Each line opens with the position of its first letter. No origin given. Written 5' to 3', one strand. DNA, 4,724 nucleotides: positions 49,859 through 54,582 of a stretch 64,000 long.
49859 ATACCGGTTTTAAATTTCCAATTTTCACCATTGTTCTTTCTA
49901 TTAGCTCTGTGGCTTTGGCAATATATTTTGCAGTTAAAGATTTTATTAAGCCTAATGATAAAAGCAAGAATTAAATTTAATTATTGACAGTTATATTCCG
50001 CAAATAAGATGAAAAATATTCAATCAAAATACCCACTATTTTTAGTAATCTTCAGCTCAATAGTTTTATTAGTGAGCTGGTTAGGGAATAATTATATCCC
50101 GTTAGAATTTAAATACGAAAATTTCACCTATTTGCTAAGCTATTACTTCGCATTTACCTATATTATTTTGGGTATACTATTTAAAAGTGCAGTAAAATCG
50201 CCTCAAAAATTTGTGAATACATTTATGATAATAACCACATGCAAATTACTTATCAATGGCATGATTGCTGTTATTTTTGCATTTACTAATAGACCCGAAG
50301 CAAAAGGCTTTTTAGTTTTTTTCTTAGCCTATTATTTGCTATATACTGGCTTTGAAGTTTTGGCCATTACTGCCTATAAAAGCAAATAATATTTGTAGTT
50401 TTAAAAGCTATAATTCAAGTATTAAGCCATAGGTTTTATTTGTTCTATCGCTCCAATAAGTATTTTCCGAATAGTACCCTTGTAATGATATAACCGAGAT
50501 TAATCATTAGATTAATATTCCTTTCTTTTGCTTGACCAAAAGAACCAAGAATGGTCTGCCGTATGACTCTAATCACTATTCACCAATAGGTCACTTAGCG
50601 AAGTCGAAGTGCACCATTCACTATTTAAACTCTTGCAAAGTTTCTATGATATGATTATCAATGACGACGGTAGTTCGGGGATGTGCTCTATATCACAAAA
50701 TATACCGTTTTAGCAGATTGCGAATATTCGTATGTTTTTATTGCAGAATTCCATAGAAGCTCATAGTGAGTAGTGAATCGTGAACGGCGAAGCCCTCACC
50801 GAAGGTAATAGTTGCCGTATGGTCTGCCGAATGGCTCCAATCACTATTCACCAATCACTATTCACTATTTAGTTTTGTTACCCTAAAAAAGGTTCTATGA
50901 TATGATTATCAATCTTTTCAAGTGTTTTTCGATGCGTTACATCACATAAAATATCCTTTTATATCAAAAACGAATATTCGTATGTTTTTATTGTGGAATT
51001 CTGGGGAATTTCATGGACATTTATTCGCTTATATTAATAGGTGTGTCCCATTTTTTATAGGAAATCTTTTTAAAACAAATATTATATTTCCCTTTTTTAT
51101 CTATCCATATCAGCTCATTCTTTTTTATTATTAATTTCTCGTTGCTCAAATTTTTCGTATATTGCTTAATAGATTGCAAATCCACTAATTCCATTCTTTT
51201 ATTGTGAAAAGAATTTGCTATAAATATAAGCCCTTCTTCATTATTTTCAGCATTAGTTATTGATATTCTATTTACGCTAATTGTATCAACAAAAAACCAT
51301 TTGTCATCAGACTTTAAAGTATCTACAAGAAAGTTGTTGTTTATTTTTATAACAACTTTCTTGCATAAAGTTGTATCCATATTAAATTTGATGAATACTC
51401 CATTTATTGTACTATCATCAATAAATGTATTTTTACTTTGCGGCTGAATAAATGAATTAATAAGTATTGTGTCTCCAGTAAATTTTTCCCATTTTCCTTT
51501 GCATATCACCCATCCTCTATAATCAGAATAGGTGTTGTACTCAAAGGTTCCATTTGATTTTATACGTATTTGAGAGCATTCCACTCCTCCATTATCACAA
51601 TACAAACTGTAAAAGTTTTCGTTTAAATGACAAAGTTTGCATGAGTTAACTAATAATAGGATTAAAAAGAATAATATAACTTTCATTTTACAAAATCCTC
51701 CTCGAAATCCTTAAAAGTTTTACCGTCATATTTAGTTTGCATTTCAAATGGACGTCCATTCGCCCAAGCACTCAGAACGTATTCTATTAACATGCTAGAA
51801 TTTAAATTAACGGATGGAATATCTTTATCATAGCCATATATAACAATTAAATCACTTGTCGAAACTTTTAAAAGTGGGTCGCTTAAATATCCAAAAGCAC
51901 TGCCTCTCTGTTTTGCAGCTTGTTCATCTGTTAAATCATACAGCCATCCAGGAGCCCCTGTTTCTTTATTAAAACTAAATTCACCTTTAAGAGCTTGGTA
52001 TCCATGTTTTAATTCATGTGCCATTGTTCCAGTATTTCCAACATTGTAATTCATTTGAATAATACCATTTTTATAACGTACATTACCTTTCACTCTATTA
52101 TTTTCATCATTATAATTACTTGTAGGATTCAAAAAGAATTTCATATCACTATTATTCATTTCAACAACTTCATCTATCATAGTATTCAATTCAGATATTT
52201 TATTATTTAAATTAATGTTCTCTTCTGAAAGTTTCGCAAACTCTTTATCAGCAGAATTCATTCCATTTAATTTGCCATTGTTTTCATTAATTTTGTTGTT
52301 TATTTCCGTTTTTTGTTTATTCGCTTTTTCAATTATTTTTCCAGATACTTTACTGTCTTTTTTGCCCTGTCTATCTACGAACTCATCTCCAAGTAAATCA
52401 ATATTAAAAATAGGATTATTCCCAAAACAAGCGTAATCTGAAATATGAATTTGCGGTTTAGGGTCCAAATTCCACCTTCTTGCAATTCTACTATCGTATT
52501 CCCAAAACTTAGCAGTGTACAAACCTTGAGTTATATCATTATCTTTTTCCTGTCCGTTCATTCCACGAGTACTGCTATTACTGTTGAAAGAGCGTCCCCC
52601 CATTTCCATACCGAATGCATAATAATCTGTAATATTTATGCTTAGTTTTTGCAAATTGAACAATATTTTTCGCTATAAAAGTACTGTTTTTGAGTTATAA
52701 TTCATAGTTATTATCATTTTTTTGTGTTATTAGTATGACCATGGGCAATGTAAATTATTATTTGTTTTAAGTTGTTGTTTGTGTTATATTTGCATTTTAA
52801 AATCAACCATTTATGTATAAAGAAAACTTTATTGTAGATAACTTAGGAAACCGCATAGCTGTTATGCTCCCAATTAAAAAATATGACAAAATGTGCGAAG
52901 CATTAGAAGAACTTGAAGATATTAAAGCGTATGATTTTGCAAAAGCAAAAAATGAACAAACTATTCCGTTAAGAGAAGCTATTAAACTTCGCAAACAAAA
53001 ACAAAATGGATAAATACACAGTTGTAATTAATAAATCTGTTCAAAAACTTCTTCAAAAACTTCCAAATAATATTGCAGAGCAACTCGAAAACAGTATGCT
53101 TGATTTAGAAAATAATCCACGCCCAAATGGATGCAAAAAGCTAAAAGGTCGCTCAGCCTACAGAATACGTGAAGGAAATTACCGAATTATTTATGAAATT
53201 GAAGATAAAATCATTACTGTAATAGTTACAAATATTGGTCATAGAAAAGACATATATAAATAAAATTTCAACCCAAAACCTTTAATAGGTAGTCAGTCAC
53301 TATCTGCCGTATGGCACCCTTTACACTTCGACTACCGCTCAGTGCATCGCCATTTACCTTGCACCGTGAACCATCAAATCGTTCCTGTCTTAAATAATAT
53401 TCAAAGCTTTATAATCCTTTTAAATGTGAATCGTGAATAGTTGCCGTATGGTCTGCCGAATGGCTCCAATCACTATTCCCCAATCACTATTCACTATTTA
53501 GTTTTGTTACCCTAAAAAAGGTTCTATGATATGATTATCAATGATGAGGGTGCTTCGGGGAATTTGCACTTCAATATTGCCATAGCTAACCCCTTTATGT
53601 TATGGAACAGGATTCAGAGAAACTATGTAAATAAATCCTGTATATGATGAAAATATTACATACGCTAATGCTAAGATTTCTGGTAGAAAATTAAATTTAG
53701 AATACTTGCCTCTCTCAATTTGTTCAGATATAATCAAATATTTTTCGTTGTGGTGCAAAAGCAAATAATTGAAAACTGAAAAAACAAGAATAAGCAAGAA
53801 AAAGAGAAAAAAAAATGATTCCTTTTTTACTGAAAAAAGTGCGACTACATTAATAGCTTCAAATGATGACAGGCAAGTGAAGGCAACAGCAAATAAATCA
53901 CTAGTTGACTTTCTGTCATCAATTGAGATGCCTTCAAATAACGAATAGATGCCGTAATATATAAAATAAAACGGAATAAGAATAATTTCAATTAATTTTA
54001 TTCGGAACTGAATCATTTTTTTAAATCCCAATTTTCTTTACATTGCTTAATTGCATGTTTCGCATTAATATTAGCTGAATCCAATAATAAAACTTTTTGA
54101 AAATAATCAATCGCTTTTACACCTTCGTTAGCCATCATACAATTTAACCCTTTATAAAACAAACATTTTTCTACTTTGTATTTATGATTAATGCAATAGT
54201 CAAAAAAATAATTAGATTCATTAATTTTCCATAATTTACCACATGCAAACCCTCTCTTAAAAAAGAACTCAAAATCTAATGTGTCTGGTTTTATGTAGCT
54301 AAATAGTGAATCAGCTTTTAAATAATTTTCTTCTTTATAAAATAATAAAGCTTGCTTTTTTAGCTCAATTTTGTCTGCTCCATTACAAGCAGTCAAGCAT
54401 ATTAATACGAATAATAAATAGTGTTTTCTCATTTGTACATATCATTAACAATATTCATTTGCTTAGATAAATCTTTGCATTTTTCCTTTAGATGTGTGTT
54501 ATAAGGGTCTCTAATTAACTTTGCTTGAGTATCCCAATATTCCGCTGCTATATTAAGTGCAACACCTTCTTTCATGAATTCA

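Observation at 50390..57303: Two Rhs-tip toxin/immunity cassettes with no parent rhs gene, directly behind a T9SS type-B-CTD cargo gene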

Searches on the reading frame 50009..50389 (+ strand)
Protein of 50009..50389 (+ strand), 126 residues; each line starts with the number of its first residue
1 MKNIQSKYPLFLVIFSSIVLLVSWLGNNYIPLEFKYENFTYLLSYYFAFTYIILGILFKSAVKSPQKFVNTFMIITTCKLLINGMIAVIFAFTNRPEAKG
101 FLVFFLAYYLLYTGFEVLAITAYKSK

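Call 3: search_protein_families(library=pfam, proteins=[window:50009-50389:+], max_evalue=0.1)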
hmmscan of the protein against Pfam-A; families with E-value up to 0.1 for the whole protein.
window:50009-50389:+ (126 aa): 2 families
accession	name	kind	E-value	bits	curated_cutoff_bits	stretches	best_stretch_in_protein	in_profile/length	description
PF03729.18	DUF308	-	0.021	15.5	25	1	50-115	5-67/73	Short repeat of unknown function (DUF308)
PF04893.22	Yip1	-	0.086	13.1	28.6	0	8-117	23-146/173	Yip1 domain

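Call 4: search_protein_families(library=ncbifam, proteins=[window:50009-50389:+], max_evalue=0.1)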
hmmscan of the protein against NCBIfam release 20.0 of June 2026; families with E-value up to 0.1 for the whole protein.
window:50009-50389:+ (126 aa): 0 families

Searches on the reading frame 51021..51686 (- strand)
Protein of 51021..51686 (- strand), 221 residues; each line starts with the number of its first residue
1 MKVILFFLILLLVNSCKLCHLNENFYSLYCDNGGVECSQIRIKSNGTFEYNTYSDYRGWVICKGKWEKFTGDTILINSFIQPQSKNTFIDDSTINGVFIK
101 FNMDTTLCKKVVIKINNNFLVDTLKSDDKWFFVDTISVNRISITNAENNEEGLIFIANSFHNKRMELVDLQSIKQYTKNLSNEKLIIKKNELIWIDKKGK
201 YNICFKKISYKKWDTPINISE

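Call 3: search_protein_families(library=pfam, proteins=[window:51021-51686:-], max_evalue=0.1)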
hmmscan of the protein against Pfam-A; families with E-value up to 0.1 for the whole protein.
window:51021-51686:- (221 aa): 0 families

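Call 4: search_protein_families(library=ncbifam, proteins=[window:51021-51686:-], max_evalue=0.1)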
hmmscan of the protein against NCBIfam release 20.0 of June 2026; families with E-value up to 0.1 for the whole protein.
window:51021-51686:- (221 aa): 0 families

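Call 55: search_protein_families(library=pfam, proteins=[window:51021-51686:-], max_evalue=10)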
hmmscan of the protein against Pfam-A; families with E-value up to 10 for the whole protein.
window:51021-51686:- (221 aa): 1 family
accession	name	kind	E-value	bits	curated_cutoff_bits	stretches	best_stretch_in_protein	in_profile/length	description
PF18543.7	ID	-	0.43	11.4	31.4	1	93-129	17-50/53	Intracellular delivery domain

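Call 89: search_protein_families(library=padloc, proteins=[window:51021-51686:-], max_evalue=0.01)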
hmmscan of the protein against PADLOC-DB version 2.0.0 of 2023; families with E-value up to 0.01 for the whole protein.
window:51021-51686:- (221 aa): 0 families

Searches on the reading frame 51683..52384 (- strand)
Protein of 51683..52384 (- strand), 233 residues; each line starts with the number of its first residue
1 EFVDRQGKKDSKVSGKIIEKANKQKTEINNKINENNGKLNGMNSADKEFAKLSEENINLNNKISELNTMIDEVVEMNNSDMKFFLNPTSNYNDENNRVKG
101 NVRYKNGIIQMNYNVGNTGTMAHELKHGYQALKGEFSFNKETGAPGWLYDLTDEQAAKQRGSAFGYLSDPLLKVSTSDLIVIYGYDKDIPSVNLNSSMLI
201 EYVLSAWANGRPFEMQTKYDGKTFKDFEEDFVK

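Call 53: search_solved_structures(query=window:51683-52384:-, max_evalue=10)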
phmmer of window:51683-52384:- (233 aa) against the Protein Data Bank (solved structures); distinct sequences matched with E-value up to 10: 1.
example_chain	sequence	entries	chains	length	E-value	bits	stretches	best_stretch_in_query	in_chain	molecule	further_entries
6y07_A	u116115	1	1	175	0.17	15.1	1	13-91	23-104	sohair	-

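Call 55: search_protein_families(library=pfam, proteins=[window:51683-52384:-], max_evalue=10)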
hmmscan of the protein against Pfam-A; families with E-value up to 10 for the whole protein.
window:51683-52384:- (233 aa): 5 families
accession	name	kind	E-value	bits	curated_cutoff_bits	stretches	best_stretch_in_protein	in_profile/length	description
PF11620.14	GABP-alpha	-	0.033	14.9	26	1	55-118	5-67/85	GA-binding protein alpha chain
PF14891.12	Peptidase_M91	-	0.056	14.2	25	1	58-144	43-119/176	Effector protein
PF20211.3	DUF6571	-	0.1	11.5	27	1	19-81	23-84/729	Family of unknown function (DUF6571)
PF24073.1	DUF7365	-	0.24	12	27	1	18-75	42-99/101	Coiled-coil region of unknown function (DUF7365)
PF07526.16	POX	-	0.8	10.7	27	1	20-74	30-85/134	Associated with HOX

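Call 56: find_homologous_proteins(query=window:51683-52384:-, max_evalue=0.001)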
Query window:51683-52384:- (233 aa): 1 proteins with E <= 0.001 among 314 candidates.
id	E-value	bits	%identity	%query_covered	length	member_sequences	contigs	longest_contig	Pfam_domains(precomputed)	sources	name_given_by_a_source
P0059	9.1e-148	508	100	100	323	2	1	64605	-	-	-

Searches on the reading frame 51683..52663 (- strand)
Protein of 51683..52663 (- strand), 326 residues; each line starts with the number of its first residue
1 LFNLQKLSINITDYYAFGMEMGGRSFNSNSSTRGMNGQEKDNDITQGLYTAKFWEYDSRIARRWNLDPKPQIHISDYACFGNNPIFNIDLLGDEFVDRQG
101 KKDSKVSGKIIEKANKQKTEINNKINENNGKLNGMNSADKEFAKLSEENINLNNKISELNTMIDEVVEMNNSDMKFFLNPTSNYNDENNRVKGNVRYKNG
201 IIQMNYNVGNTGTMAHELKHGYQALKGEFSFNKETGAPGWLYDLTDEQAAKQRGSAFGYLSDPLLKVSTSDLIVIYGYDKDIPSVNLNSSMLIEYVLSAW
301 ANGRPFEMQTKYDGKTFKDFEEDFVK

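Call 3: search_protein_families(library=pfam, proteins=[window:51683-52663:-], max_evalue=0.1)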
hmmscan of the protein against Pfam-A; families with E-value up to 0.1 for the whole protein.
window:51683-52663:- (326 aa): 2 families
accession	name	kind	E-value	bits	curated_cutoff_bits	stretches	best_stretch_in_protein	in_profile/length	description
PF20033.5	DUF6438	-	0.00026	21.6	30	1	71-126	2-58/116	Domain of unknown function (DUF6438)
PF11620.14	GABP-alpha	-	0.05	14.3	26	0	148-211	5-67/85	GA-binding protein alpha chain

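Call 4: search_protein_families(library=ncbifam, proteins=[window:51683-52663:-], max_evalue=0.1)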
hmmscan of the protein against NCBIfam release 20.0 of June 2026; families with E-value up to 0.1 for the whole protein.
window:51683-52663:- (326 aa): 4 families
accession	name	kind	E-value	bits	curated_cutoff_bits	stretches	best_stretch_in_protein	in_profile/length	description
TIGR03696.1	Rhs_assc_core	domain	3.8e-06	27.3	32.5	1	14-92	1-75/76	RHS repeat-associated core domain-containing protein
NF047515.1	SpiroCoCo_C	equivalog_domain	0.02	14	125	1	111-172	68-129/313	SpiroCoCo family coiled-coil protein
NF006392.0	PRK08641.1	equivalog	0.028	13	855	1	94-189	408-502/593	succinate dehydrogenase flavoprotein subunit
NF053524.1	thylo_ssl2009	equivalog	0.058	14.1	58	0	111-167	29-82/90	ssl2009 family thylakoid membrane protein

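Call 68: predict_structure(alignment_id=A1)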
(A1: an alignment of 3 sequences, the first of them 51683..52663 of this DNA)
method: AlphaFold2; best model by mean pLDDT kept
length: 326 residues; sequences in the alignment: 3
mean_pLDDT: 43.5   pTM: 0.43
mean pLDDT of the five models: 43.5, 42.8, 40.8, 40.6, 36.6
residues with pLDDT >= 90: 8; 70-90: 41; 50-70: 46; < 50: 231
segments of 3 or more residues with pLDDT < 50: 1-105, 180-201, 208-212, 228-326
pLDDT, mean of each block of 10 residues (from residue 1): 26 26 28 27 31 28 28 30 35 38 52 78 90 86 80 70 69 53 39 43 50 54 54 33 32 30 27 25 32 34 33 39 34
secondary structure, 60 per line:
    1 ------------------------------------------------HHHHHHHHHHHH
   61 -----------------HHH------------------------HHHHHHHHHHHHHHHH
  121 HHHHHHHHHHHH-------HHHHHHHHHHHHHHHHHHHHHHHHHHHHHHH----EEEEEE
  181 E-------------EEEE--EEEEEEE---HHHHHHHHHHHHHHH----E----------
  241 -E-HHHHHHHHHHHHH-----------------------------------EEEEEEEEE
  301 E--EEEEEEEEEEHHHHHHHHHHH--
elements in order: H49-60 H105-132 H140-170 E175-181 E195-198 E201-207 H211-225 H244-256 E292-301 E304-313 H314-324

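Call 89: search_protein_families(library=padloc, proteins=[window:51683-52663:-], max_evalue=0.01)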
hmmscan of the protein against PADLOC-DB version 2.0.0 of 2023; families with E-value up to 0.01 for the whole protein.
window:51683-52663:- (326 aa): 0 families

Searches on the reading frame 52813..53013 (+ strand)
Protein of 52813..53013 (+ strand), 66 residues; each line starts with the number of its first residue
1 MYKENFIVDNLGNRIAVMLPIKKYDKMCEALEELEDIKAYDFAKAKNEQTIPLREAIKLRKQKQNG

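Call 3: search_protein_families(library=pfam, proteins=[window:52813-53013:+], max_evalue=0.1)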
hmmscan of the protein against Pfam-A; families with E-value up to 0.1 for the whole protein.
window:52813-53013:+ (66 aa): 2 families
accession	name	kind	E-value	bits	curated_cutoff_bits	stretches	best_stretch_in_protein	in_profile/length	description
PF18506.7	RelB-like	-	2.4e-07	30.9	27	1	3-33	3-33/62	RelB Antitoxin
PF02604.26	PhdYeFM_antitox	-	0.0022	18.2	29.8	1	5-40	26-60/74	Antitoxin Phd_YefM, type II toxin-antitoxin system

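Call 4: search_protein_families(library=ncbifam, proteins=[window:52813-53013:+], max_evalue=0.1)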
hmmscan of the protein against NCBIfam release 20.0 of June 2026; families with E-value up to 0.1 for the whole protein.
window:52813-53013:+ (66 aa): 0 families

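Call 89: search_protein_families(library=padloc, proteins=[window:52813-53013:+], max_evalue=0.01)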
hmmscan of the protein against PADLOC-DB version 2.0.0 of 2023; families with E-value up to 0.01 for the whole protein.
window:52813-53013:+ (66 aa): 0 families

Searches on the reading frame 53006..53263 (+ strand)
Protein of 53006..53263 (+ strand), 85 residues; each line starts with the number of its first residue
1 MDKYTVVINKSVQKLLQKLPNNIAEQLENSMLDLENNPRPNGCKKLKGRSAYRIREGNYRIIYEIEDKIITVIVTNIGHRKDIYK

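Call 3: search_protein_families(library=pfam, proteins=[window:53006-53263:+], max_evalue=0.1)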
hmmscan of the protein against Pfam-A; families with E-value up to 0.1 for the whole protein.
window:53006-53263:+ (85 aa): 3 families
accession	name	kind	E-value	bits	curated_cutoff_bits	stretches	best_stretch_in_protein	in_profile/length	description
PF05016.21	ParE_toxin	-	1.7e-10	41.8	23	1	7-84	2-89/89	ParE toxin of type II toxin-antitoxin system, parDE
PF15781.12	ParE-like_toxin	-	0.00019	21.8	28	1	6-85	1-84/87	ParE-like toxin of type II bacterial toxin-antitoxin system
PF20251.4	Big_14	-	0.066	13.6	27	1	39-67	68-96/104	Bacterial Ig-like domain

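Call 4: search_protein_families(library=ncbifam, proteins=[window:53006-53263:+], max_evalue=0.1)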
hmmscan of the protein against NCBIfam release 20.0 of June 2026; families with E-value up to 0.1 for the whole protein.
window:53006-53263:+ (85 aa): 2 families
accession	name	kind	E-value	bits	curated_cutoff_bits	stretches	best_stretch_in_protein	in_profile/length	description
TIGR02385.1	RelE_StbE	subfamily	3.6e-06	27.4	27.9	1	9-84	16-88/88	type II toxin-antitoxin system mRNA interferase toxin, RelE/StbE family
TIGR00053.1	TIGR00053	subfamily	0.0029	18.2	87.25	1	4-85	2-92/92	YafQ family addiction module toxin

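Call 89: search_protein_families(library=padloc, proteins=[window:53006-53263:+], max_evalue=0.01)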
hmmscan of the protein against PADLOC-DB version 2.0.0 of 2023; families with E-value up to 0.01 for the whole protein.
window:53006-53263:+ (85 aa): 0 families

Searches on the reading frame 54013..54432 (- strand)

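Call 3: search_protein_families(library=pfam, proteins=[window:54013-54432:-], max_evalue=0.1)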
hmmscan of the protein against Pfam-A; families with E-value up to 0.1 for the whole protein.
window:54013-54432:- (139 aa): 2 families
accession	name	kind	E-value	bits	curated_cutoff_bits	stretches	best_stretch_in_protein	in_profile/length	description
PF07719.23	TPR_2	-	0.00038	20.8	27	1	89-120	2-33/34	Tetratricopeptide repeat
PF00515.34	TPR_1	-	0.032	14.5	27.8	1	89-119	2-32/34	Tetratricopeptide repeat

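Call 4: search_protein_families(library=ncbifam, proteins=[window:54013-54432:-], max_evalue=0.1)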
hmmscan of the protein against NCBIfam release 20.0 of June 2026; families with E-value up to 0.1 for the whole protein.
window:54013-54432:- (139 aa): 1 family
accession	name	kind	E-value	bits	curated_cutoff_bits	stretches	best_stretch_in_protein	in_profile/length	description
TIGR02552.1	LcrH_SycD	equivalog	0.002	17.8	104.8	1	25-122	22-120/136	SycD/LcrH family type III secretion system chaperone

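Call 55: search_protein_families(library=pfam, proteins=[window:54013-54432:-], max_evalue=10)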
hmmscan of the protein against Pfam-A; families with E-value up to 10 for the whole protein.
window:54013-54432:- (139 aa): 2 families
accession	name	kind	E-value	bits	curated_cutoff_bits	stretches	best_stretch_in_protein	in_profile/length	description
PF07719.23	TPR_2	-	0.00038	20.8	27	1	89-120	2-33/34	Tetratricopeptide repeat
PF00515.34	TPR_1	-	0.032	14.5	27.8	1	89-119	2-32/34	Tetratricopeptide repeat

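Call 89: search_protein_families(library=padloc, proteins=[window:54013-54432:-], max_evalue=0.01)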
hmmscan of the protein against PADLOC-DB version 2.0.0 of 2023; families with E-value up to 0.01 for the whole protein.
window:54013-54432:- (139 aa): 0 families
